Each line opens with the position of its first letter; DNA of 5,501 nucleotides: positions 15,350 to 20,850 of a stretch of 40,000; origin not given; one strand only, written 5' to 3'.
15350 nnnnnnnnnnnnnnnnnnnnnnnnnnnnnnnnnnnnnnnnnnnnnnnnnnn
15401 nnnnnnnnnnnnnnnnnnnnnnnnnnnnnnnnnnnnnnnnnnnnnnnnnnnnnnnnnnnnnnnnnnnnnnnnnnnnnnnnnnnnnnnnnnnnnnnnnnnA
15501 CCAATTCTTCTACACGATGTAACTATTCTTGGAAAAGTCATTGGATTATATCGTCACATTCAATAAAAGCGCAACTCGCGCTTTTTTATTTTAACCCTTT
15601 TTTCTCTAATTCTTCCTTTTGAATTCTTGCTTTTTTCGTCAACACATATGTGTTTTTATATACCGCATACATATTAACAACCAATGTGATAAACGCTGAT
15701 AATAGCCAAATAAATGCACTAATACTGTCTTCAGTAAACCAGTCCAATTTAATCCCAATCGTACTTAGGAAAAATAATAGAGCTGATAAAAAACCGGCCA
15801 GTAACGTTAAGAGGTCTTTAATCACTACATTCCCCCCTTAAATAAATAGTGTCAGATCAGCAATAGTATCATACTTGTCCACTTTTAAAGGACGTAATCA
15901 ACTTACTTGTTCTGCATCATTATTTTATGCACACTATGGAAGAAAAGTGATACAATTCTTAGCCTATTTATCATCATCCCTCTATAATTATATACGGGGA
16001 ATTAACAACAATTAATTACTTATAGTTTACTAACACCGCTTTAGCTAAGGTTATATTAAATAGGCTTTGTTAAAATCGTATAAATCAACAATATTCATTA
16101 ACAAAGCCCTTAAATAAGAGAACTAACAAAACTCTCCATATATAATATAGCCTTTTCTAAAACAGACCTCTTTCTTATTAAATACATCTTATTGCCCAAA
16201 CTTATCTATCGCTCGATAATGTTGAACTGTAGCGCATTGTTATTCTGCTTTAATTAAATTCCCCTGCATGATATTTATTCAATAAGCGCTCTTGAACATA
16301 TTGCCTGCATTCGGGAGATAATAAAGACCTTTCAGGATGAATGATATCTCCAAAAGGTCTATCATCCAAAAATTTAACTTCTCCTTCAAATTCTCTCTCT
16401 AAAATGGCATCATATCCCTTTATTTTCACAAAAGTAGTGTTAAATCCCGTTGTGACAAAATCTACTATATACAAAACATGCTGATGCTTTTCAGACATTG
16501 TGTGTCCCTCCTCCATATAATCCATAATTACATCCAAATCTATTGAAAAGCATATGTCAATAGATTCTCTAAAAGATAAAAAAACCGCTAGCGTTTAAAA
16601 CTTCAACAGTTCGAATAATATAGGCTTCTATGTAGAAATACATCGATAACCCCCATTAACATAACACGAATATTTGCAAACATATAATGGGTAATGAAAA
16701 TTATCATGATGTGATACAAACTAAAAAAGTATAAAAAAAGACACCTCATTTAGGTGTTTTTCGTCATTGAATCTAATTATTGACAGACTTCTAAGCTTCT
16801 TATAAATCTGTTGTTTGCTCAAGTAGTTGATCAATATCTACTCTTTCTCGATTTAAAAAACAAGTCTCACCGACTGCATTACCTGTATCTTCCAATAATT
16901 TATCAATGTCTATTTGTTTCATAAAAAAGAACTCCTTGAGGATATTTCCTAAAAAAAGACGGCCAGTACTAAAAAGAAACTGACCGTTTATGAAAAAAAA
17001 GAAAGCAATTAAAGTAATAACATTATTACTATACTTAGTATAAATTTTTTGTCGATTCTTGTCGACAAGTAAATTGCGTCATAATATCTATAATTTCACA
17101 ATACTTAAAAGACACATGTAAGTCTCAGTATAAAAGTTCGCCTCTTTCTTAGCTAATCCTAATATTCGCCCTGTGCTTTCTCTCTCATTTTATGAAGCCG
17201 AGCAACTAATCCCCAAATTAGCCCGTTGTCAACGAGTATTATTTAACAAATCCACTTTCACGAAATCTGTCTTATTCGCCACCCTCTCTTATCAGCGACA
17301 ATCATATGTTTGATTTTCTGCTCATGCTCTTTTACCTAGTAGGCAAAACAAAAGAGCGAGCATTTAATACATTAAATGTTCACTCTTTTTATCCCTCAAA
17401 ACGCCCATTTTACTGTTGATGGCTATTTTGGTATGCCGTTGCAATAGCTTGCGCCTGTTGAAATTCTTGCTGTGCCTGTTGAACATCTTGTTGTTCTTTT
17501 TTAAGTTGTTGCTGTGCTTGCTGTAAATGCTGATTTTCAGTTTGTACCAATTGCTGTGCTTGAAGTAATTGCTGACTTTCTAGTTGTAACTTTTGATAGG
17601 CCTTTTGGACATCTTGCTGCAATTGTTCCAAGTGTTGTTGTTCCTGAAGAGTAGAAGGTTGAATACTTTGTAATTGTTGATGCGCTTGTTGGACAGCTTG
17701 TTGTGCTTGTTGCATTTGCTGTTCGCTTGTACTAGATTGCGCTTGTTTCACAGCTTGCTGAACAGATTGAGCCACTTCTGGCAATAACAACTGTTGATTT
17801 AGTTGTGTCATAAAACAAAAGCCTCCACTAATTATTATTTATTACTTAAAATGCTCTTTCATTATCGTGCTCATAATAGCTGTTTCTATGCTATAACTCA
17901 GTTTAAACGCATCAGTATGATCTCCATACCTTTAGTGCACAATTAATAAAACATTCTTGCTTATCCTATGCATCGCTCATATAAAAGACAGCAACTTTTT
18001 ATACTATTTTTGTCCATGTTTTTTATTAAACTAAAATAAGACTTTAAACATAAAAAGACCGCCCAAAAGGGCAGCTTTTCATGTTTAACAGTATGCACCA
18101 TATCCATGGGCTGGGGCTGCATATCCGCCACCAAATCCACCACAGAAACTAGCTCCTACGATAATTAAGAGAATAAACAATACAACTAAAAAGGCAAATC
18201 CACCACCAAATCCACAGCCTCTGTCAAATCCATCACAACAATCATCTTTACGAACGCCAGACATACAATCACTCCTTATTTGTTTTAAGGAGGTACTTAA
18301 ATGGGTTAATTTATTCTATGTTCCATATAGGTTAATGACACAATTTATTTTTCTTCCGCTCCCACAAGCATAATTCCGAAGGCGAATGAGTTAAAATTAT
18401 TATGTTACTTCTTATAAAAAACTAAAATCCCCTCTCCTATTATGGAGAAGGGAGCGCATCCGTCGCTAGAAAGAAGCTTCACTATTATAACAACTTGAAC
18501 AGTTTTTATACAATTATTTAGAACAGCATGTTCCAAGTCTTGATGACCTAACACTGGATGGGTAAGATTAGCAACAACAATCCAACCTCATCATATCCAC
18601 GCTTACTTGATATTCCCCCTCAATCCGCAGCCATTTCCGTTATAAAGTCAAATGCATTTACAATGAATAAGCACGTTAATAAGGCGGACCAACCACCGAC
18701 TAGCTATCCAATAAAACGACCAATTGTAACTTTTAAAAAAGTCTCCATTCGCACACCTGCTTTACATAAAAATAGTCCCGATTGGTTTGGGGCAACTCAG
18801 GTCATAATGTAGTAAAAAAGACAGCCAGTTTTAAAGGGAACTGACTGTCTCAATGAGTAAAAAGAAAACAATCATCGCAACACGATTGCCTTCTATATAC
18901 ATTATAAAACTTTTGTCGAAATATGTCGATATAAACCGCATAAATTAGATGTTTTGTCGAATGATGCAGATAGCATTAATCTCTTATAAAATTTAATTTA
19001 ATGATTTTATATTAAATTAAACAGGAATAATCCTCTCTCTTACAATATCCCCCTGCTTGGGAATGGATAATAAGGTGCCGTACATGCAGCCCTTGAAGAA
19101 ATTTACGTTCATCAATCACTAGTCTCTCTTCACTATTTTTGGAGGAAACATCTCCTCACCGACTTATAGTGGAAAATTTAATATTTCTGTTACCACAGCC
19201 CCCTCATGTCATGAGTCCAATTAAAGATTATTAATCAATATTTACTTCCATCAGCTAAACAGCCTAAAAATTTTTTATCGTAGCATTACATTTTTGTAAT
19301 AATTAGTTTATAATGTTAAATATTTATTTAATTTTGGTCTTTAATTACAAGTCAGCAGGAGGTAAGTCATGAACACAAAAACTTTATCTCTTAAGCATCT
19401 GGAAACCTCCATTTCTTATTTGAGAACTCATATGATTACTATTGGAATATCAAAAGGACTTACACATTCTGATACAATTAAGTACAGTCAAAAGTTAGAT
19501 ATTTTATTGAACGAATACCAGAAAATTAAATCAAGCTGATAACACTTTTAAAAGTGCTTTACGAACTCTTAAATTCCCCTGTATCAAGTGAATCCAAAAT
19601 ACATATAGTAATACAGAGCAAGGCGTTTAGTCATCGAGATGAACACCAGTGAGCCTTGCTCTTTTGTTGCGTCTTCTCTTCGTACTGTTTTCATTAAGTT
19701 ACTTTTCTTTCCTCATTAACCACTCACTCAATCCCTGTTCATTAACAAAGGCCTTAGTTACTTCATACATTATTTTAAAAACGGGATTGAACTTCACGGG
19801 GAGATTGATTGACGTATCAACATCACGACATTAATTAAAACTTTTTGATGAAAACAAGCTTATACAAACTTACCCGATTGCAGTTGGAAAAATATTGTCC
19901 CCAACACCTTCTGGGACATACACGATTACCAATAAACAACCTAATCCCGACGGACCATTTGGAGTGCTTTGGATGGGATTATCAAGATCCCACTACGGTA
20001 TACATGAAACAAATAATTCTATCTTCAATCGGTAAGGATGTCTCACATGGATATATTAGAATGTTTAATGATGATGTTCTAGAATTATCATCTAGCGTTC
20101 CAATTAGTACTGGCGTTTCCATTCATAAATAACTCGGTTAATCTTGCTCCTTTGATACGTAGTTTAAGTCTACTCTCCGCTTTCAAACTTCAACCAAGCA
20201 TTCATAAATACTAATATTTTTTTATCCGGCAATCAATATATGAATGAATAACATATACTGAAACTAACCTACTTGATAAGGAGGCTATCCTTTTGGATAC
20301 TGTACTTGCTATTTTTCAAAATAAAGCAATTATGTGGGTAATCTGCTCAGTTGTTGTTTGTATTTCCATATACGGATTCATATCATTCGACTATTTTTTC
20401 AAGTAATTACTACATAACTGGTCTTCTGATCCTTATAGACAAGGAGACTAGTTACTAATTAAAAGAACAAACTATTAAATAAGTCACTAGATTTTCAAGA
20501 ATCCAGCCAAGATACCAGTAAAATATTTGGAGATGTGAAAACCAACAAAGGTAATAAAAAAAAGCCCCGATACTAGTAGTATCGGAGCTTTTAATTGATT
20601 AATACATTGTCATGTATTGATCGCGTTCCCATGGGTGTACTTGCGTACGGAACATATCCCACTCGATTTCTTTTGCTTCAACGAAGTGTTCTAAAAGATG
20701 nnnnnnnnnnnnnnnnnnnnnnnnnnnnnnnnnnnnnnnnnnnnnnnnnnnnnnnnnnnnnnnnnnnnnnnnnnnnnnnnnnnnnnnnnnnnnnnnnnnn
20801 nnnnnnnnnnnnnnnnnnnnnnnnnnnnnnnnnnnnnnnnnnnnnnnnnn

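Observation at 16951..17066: Module A: tandem Spo0A-like boxes, promoter, ~80-nt structured RNA and terminator, directly fused to a 40-aa ORF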

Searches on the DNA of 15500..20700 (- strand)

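Call 5: search_rna_families(source=window, start=15500, end=20700, threshold=evalue, max_evalue=10, show_alignments=3)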
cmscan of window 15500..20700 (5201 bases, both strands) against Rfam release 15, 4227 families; matches with E-value up to 10: 11.
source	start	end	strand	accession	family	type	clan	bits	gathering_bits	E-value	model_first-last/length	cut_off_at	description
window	19324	19414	+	RF01827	SAR11_0636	Gene; sRNA;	-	25.1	67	0.91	1-90/90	no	SAR11_0636 sRNA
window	17989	18101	-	RF03043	Prevotella-2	Gene; sRNA;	-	24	72.1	4.9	1-116/116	no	Prevotella-2 RNA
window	20483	20596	+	RF00506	Thr_leader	Cis-reg; leader;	-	23.8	55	0.32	1-118/118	no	Threonine operon leader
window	18812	18908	-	RF01733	atoC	Cis-reg;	-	23.6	50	0.73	1-93/93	no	atoC RNA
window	17978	18084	+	RF01859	Phe_leader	Cis-reg; leader;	-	21.6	55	3.4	1-125/125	no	Phenylalanine leader peptide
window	17332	17451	-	RF02412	snoR144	Gene; snRNA; snoRNA; HACA-box;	-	21.3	100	1.1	1-145/145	no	Small nucleolar RNA snoR144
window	18050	18139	-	RF00106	RNAI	Gene; antisense;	-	19.9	47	2.4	1-102/102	no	RNAI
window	18051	18128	-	RF00512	Leu_leader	Cis-reg; leader;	-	19.7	50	1.4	1-148/148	no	Leucine operon leader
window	20556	20604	-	RF02399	NsiR1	Gene; sRNA;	-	18.7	39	3.3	1-60/60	no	Nitrogen stress-induced RNA 1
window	20556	20618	-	RF00021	Spot_42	Gene; sRNA;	-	18.6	80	4.4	1-115/115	no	Spot 42 RNA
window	16330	16415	-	RF01185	snR75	Gene; snRNA; snoRNA; CD-box;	CL00045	15.5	40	8.3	1-88/88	no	Small nucleolar RNA snR75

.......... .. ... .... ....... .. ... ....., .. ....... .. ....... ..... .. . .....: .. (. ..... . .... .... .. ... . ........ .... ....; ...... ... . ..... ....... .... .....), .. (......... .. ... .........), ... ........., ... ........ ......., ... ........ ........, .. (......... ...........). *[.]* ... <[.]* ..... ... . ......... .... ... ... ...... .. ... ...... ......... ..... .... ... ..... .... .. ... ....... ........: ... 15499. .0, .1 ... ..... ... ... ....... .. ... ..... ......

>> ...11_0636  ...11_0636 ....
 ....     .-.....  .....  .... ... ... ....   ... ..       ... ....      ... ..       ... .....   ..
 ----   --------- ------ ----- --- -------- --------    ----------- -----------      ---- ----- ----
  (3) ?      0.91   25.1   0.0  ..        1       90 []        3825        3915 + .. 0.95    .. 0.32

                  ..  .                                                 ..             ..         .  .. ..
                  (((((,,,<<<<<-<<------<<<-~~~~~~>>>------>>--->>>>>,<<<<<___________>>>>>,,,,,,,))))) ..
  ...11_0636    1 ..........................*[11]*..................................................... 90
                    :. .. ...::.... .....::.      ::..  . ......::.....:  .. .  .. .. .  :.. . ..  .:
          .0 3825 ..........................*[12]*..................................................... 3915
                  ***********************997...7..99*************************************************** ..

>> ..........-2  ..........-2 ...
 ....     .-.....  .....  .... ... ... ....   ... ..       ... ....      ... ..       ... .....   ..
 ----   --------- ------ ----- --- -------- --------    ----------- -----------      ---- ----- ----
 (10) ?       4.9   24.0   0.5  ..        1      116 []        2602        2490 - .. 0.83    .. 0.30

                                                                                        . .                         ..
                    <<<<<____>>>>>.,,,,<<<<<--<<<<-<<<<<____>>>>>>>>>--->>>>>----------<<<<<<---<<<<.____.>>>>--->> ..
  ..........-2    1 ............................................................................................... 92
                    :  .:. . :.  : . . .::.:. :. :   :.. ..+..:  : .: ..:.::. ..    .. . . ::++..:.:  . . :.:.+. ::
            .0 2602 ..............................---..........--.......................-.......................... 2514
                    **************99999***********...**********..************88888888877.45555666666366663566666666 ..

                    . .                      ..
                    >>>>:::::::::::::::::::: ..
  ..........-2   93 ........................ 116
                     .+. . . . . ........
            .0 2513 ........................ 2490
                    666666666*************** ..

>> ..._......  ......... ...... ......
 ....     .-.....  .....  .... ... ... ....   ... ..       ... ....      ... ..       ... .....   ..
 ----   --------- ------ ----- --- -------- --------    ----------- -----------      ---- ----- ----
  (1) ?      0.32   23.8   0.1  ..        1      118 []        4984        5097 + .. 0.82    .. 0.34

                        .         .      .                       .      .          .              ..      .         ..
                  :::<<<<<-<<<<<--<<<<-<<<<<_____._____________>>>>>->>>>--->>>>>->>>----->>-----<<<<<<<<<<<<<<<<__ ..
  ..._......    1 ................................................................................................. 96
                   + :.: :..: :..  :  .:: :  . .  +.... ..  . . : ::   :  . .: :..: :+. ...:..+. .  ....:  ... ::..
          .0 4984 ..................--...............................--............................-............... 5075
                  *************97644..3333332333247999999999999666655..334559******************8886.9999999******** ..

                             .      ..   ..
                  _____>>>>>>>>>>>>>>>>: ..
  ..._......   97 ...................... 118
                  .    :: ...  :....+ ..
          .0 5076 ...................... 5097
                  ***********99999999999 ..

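Call 30: build_rna_model(alignment_id=A2)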
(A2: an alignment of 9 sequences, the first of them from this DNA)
Model R1 built from alignment A2 (9 sequences, 94 columns); structure: RNAalifold consensus.
model positions 86; base pairs 9; branch points 0; effective number of sequences 2.58; information 0.662 bits per position. Calibrated on 0.2 Mb of random sequence (short: E-values are rough).
structure used (alignment columns):
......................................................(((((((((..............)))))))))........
